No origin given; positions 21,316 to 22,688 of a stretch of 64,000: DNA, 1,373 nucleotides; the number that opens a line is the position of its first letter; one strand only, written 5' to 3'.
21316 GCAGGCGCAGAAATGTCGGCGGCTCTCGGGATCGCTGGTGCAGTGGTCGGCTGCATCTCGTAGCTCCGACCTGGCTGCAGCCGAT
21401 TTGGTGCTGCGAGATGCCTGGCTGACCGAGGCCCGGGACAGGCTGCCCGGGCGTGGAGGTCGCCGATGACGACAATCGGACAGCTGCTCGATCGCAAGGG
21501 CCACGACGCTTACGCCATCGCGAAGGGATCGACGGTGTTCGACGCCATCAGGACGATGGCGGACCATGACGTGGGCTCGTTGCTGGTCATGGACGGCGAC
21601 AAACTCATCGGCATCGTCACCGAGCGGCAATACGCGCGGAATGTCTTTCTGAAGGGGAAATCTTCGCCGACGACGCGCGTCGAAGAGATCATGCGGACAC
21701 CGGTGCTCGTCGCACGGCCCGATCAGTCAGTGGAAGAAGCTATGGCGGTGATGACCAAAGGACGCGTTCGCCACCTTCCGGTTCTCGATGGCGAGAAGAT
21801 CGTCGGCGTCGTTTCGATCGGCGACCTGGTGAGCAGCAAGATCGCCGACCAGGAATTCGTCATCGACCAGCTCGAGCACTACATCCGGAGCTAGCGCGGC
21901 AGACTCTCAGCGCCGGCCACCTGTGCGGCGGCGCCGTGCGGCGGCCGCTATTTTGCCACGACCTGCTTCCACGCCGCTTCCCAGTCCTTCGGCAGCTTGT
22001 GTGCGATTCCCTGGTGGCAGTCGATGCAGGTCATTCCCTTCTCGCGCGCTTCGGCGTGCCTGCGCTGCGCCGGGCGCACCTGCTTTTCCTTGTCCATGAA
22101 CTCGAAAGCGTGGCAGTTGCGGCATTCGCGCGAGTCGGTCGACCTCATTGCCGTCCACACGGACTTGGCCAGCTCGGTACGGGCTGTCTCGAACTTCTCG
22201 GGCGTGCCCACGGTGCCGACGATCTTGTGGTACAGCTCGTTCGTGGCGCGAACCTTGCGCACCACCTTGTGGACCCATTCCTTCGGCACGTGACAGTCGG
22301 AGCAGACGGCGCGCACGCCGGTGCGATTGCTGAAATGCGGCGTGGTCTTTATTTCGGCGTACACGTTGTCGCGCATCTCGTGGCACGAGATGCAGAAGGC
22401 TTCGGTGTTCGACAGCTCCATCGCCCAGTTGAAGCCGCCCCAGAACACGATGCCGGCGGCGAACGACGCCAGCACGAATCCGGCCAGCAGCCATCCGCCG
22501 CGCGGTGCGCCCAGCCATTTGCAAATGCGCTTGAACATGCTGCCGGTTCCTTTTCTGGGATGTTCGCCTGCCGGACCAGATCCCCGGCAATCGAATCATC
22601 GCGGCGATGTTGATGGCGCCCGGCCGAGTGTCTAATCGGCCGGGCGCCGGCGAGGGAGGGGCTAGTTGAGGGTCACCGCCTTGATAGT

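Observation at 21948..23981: Unassigned dihaem c-type cytochrome co-transcribed with a NapC/NirT tetrahaem quinol dehydrogenase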

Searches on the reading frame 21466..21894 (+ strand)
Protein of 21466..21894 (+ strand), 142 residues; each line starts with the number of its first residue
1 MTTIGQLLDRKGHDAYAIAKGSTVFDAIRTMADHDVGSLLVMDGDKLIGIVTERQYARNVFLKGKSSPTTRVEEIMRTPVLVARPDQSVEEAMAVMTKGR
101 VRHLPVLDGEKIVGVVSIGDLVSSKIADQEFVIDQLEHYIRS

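Call 4: search_protein_families(library=pfam, proteins=[window:21466-21894:+], max_evalue=0.1)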
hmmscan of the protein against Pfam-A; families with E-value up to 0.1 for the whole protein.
window:21466-21894:+ (142 aa): 3 families
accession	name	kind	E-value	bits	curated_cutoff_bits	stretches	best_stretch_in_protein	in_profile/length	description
PF00571.33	CBS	-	1e-24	87.1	24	2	72-123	1-53/57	CBS domain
PF17203.10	sCache_3_2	-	0.055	14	28.4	0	82-119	87-125/140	Single cache domain 3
PF22353.1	PF1197-like_C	-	0.096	12.9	27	0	107-121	33-47/50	NAD(P)H:rubredoxin oxidoreductase, C-terminal domain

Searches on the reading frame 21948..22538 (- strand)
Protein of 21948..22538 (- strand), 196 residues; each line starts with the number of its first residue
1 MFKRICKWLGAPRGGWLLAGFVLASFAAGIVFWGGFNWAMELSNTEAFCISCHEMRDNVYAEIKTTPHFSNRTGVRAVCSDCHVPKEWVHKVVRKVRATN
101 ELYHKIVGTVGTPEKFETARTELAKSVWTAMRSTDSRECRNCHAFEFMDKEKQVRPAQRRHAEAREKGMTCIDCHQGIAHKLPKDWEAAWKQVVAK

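Call 4: search_protein_families(library=pfam, proteins=[window:21948-22538:-], max_evalue=0.1)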
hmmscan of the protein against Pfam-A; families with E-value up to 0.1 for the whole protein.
window:21948-22538:- (196 aa): 9 families
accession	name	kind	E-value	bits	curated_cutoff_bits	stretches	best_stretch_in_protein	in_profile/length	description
PF03264.19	Cytochrom_NNT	-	1.5e-71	240.2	24.1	1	17-184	7-173/174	NapC/NirT cytochrome c family, N-terminal region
PF14522.11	Cytochrome_C7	-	6.7e-07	29.5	24.8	1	135-179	12-52/67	Cytochrome c7 and related cytochrome c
PF14537.11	Cytochrom_c3_2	-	2.4e-06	28.3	25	2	131-177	21-66/79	Cytochrome c3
PF22113.1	Mtrc-MtrF_II-IV_dom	-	2.3e-05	24.4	30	1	46-180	6-132/176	Outer membrane cytochrome MtrC/MtrF-like, domains II/IV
PF15161.11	Neuropep_like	-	0.00075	19.6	27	1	134-152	11-29/61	Neuropeptide-like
PF09699.15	Paired_CXXCH_1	-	0.011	15.8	20.6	0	136-177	6-38/41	Doubled CXXCH motif (Paired_CXXCH_1)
PF02085.21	Cytochrom_CIII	-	0.014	16.1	22.9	1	134-181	44-88/101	Class III cytochrome C family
PF18509.6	MCR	-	0.025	14.6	30.4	0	159-176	9-25/30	Magnetochrome domain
PF14260.11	zf-C4pol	-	0.032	14.9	28.9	0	49-106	1-41/70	C4-type zinc-finger of DNA polymerase delta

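Call 5: search_protein_families(library=ncbifam, proteins=[window:21948-22538:-], max_evalue=0.1)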
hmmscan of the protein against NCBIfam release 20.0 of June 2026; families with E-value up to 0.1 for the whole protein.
window:21948-22538:- (196 aa): 10 families
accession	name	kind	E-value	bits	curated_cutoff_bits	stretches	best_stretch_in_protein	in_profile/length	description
TIGR02161.1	napC_nirT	subfamily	1.2e-78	263.2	310.6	1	2-184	2-183/185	periplasmic nitrate (or nitrite) reductase c-type cytochrome, NapC/NirT family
NF007906.0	PRK10617.1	equivalog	3.5e-72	242.5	349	1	2-184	11-192/200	cytochrome c-type protein NapC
TIGR02162.1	torC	equivalog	7.8e-69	232.8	478.2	1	4-189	2-187/387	pentaheme c-type cytochrome TorC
NF011606.0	PRK15032.1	equivalog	1.4e-47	162.7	455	1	7-184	6-183/390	pentaheme c-type cytochrome TorC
TIGR03153.1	cytochr_NrfH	equivalog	8e-14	51.9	134.2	1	31-180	13-138/138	cytochrome c nitrite reductase small subunit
TIGR03146.1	cyt_nit_nrfB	equivalog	0.00033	20.9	166.6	1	135-180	10-52/145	cytochrome c nitrite reductase pentaheme subunit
TIGR03508.1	decahem_SO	subfamily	0.00054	19.5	192.2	1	44-95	68-113/258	DmsE family decaheme c-type cytochrome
TIGR04257.1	nanowire_3heme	domain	0.0094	16.1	40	1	132-177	19-60/75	c(7)-type cytochrome triheme domain-containing protein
TIGR04315.1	octaheme_Shew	subfamily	0.019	14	375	0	135-183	186-234/440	tetrathionate reductase family octaheme c-type cytochrome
TIGR01905.1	paired_CXXCH_1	subfamily_domain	0.071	13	25.2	0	45-54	28-37/41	doubled CXXCH domain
